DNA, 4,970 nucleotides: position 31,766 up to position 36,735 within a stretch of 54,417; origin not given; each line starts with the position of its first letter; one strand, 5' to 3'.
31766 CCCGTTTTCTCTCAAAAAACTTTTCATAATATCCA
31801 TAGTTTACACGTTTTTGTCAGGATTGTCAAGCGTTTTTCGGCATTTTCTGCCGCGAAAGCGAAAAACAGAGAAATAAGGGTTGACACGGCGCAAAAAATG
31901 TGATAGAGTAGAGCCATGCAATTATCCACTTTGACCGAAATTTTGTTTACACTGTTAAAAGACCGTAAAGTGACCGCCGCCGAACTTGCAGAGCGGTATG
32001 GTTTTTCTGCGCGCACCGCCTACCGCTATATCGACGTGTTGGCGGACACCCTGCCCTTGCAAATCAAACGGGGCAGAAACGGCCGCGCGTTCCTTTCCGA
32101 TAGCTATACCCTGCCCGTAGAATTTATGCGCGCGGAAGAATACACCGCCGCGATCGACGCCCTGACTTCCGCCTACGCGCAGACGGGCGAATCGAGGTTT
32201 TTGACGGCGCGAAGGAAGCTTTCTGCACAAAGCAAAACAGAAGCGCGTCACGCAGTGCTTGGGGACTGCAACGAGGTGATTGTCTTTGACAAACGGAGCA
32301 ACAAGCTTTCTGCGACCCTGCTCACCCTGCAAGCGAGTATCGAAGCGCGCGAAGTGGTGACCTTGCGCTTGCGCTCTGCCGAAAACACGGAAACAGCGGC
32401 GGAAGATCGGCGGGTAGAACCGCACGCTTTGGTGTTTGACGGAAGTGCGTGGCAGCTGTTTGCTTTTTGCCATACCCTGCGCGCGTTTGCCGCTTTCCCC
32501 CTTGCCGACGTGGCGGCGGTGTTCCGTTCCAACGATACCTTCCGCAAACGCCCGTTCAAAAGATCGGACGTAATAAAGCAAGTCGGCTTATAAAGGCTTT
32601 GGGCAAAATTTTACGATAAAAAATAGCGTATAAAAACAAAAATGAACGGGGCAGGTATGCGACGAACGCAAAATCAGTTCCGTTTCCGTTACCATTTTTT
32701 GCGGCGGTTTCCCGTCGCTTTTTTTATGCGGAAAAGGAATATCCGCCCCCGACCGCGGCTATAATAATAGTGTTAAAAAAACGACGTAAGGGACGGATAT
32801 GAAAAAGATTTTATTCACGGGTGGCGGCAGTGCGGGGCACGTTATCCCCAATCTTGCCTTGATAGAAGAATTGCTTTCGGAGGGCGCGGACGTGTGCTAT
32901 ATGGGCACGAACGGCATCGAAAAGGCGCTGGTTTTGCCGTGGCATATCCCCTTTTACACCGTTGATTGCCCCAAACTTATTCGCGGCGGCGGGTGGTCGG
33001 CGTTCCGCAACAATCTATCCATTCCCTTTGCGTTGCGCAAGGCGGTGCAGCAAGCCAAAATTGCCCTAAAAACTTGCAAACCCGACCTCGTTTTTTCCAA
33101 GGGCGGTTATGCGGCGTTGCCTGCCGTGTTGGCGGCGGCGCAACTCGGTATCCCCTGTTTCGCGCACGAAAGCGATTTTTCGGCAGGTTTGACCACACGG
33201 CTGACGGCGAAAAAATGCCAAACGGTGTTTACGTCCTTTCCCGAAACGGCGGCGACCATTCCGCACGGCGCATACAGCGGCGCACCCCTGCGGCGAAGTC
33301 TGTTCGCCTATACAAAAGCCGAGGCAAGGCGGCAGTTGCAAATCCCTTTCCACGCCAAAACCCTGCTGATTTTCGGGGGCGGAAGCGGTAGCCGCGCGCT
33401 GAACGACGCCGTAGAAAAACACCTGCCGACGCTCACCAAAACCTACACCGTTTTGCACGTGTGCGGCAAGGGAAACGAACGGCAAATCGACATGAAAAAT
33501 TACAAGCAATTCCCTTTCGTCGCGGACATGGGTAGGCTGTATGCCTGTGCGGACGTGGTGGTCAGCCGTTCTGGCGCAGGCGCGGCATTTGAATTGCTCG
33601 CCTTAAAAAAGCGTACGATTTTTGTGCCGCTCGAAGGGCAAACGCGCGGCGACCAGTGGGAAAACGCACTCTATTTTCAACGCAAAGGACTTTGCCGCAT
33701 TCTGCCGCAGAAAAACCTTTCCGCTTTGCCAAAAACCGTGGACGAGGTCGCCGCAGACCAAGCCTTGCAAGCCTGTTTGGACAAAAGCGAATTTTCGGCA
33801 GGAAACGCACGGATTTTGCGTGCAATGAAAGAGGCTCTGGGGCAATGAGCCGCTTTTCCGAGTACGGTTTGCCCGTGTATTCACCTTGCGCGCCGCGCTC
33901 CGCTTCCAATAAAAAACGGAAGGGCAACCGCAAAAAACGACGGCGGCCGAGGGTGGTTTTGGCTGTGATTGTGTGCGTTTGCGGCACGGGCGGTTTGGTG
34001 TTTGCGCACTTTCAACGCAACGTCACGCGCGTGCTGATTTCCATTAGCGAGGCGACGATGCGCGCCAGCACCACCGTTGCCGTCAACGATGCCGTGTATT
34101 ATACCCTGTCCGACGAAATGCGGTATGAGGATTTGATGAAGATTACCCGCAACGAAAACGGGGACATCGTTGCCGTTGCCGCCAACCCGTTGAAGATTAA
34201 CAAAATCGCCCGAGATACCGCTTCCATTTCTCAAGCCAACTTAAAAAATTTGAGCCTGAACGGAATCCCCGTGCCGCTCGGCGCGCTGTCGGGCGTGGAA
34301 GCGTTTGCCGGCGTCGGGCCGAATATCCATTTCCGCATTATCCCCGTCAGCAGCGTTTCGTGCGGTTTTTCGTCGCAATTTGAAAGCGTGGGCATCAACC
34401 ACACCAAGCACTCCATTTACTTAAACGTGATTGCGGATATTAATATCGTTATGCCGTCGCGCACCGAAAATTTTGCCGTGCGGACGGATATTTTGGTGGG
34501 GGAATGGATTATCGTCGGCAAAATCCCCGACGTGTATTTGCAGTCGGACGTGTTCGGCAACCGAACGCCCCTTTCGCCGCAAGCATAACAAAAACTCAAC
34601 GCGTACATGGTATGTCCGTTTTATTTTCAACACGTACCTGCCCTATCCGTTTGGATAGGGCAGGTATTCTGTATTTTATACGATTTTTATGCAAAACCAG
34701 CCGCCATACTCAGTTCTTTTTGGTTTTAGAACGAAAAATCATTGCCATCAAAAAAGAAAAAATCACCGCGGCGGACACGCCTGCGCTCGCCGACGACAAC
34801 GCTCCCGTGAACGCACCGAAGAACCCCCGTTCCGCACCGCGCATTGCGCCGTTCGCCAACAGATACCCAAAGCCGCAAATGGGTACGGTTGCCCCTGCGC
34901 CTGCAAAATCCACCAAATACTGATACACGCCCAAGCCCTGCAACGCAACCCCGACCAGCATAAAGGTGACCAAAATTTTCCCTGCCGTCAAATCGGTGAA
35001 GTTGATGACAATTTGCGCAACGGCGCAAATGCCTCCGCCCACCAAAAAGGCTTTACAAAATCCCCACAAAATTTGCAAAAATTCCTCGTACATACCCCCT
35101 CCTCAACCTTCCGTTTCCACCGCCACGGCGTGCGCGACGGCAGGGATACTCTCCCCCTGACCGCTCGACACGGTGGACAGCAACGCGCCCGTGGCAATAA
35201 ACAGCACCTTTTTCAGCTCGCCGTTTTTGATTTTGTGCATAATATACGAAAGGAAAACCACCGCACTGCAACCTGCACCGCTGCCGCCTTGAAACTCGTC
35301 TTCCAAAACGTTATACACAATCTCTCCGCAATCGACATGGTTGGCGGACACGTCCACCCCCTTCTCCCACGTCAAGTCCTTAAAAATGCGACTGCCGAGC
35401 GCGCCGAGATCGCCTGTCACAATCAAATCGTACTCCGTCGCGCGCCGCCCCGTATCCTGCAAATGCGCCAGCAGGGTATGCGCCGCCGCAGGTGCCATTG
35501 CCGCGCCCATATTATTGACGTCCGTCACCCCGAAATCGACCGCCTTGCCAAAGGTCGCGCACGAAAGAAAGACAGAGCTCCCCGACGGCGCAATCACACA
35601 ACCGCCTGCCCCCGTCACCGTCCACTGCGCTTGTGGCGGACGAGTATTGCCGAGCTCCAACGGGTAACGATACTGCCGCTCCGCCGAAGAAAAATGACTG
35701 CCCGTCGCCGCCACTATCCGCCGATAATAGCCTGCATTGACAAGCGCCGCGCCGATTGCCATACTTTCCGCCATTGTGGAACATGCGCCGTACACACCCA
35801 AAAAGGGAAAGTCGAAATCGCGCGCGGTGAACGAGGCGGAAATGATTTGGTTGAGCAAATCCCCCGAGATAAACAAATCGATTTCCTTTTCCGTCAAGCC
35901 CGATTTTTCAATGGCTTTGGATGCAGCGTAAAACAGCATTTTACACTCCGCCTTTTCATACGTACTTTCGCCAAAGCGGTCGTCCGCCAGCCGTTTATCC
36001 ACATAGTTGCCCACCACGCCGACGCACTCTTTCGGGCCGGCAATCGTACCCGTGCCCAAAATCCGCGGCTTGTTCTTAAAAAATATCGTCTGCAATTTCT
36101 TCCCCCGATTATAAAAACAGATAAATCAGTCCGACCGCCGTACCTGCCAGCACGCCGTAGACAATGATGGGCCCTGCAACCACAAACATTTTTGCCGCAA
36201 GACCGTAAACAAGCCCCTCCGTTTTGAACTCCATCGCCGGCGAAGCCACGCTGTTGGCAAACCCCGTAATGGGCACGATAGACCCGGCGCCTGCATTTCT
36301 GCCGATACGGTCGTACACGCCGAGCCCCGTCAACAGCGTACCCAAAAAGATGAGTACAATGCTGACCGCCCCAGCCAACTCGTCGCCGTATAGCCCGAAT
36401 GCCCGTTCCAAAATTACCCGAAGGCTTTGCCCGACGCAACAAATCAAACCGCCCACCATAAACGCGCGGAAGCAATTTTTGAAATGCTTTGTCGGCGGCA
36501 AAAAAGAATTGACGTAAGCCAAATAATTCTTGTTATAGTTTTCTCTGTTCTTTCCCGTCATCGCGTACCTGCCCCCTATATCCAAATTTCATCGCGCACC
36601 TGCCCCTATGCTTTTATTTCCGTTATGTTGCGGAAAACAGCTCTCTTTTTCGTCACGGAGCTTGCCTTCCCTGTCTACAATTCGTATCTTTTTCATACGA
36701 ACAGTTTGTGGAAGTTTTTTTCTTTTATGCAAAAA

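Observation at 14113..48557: Over-represented, strand-biased 11-12-mer family (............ / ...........) in genes and intergenic DNA, often as direct pairs phased exactly 31 bp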

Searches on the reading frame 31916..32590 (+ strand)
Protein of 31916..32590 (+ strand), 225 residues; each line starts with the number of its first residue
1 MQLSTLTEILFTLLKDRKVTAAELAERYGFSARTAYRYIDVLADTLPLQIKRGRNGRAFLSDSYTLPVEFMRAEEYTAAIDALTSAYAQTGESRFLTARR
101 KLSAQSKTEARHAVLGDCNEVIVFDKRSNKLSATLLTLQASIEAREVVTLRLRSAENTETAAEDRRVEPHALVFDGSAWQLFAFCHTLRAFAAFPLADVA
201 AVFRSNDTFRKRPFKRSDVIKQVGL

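Call 55: search_protein_families(library=pfam, proteins=[window:31916-32590:+])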
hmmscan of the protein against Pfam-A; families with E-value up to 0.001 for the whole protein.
window:31916-32590:+ (225 aa): 3 families
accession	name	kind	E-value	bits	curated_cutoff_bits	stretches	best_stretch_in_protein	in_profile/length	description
PF13280.12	WYL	-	3.9e-09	36.8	21.8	1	134-199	2-65/70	WYL domain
PF08279.18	HTH_11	-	1.1e-07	32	25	1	6-54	2-52/55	HTH domain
PF13412.12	HTH_24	-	0.00018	21.5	21.9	1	7-43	6-42/48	Winged helix-turn-helix DNA-binding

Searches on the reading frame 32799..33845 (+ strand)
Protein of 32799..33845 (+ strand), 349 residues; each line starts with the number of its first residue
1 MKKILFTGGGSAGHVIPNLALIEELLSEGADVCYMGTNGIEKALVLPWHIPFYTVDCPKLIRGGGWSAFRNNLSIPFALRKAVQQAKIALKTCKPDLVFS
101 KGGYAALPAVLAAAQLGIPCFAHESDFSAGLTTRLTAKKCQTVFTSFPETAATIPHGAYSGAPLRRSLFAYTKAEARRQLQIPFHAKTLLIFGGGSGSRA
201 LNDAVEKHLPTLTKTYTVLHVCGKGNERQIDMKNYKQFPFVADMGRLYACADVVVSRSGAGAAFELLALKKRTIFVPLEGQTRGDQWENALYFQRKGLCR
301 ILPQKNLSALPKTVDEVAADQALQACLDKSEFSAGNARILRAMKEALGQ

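Call 55: search_protein_families(library=pfam, proteins=[window:32799-33845:+])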
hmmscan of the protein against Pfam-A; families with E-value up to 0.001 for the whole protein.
window:32799-33845:+ (349 aa): 3 families
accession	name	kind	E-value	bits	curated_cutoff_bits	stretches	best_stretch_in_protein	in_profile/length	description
PF04101.22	Glyco_tran_28_C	-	8.8e-32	110.9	22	1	188-322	1-145/166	Glycosyltransferase family 28 C-terminal domain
PF03033.26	Glyco_transf_28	-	4.7e-31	108.1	26.2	1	4-144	1-138/139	Glycosyltransferase family 28 N-terminal domain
PF13579.12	Glyco_trans_4_4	-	0.00086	20.1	29.7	0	21-126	10-103/158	Glycosyl transferase 4-like domain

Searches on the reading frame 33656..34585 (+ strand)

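Call 55: search_protein_families(library=pfam, proteins=[window:33656-34585:+])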
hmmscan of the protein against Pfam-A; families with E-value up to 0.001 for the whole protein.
window:33656-34585:+ (310 aa): 1 family
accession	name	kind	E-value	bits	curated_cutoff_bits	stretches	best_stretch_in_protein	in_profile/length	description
PF09560.15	Spore_YunB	-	6.1e-27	94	25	1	204-292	2-90/91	Sporulation protein YunB (Spo_YunB)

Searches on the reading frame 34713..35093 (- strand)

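Call 30: search_protein_families(library=pfam, proteins=[window:34713-35093:-])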
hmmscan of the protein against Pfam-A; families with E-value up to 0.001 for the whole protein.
window:34713-35093:- (127 aa): 1 family
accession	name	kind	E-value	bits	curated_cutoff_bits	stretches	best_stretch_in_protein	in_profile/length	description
PF03862.18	SpoVAC_SpoVAEB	-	2.2e-29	102.6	25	1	12-119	2-117/117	SpoVAC/SpoVAEB sporulation membrane protein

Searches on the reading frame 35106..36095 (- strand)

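Call 30: search_protein_families(library=pfam, proteins=[window:35106-36095:-])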
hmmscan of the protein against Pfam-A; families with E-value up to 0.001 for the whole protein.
window:35106-36095:- (330 aa): 1 family
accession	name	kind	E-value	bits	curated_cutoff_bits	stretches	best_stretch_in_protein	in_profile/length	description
PF07451.17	SpoVAD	-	2.8e-134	447.5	22.1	1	2-327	3-329/329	Stage V sporulation protein AD (SpoVAD)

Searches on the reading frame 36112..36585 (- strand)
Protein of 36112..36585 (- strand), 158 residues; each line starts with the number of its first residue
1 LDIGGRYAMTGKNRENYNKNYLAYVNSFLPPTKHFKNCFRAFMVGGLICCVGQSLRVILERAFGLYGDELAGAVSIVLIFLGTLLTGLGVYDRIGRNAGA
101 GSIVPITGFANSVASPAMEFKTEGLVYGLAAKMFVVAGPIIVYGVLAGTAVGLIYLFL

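Call 30: search_protein_families(library=pfam, proteins=[window:36112-36585:-])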
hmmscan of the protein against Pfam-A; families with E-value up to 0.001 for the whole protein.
window:36112-36585:- (158 aa): 1 family
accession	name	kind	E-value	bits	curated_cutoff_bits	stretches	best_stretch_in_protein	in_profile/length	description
PF03862.18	SpoVAC_SpoVAEB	-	1.3e-38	132.4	25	1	37-154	1-117/117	SpoVAC/SpoVAEB sporulation membrane protein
